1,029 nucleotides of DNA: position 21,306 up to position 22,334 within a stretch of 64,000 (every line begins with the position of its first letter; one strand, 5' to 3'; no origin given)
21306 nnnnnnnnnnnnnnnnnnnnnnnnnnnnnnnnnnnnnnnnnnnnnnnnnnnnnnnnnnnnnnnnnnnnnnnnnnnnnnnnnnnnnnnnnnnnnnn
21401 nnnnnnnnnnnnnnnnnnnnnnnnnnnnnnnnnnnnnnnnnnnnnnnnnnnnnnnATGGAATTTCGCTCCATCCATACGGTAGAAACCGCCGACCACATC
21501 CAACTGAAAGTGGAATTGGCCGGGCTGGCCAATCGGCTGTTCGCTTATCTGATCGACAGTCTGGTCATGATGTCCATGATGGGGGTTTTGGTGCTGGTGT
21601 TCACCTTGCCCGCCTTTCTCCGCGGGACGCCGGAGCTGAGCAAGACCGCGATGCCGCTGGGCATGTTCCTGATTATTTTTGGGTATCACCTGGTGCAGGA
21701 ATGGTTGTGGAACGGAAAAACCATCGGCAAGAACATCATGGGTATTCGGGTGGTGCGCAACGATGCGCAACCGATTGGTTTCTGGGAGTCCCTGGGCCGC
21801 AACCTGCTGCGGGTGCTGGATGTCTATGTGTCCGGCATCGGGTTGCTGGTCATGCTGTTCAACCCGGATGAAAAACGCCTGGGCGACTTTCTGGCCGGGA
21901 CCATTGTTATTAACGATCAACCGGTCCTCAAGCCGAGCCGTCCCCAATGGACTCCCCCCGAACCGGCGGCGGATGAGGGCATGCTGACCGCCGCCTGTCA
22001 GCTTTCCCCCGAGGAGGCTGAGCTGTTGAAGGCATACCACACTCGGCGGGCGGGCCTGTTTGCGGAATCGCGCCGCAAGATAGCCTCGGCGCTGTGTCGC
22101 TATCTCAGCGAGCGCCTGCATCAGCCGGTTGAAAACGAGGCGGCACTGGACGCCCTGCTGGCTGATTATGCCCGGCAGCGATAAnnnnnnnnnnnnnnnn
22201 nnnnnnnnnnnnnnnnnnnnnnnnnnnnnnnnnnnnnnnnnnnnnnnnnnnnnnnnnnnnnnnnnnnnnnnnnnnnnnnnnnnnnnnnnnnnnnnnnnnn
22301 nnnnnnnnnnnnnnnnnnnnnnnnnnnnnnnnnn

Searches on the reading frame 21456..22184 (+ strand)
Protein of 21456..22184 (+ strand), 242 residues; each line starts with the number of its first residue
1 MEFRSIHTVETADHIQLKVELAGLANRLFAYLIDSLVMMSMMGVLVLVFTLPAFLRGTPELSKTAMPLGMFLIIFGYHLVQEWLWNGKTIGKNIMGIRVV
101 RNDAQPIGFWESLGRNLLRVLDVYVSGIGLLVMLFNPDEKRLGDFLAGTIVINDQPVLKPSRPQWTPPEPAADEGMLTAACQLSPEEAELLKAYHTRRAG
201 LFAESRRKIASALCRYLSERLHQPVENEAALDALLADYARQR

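Call 50: search_protein_families(library=pfam, proteins=[window:21456-22184:+], max_evalue=10)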
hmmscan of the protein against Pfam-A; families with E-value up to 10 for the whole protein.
window:21456-22184:+ (242 aa): 2 families
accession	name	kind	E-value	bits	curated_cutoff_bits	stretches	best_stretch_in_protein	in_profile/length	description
PF06271.18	RDD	-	1.9e-24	86.9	24.1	1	21-148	1-137/137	RDD family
PF13801.11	Metal_resist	-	0.069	13.8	29.2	1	162-241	23-99/125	Heavy-metal resistance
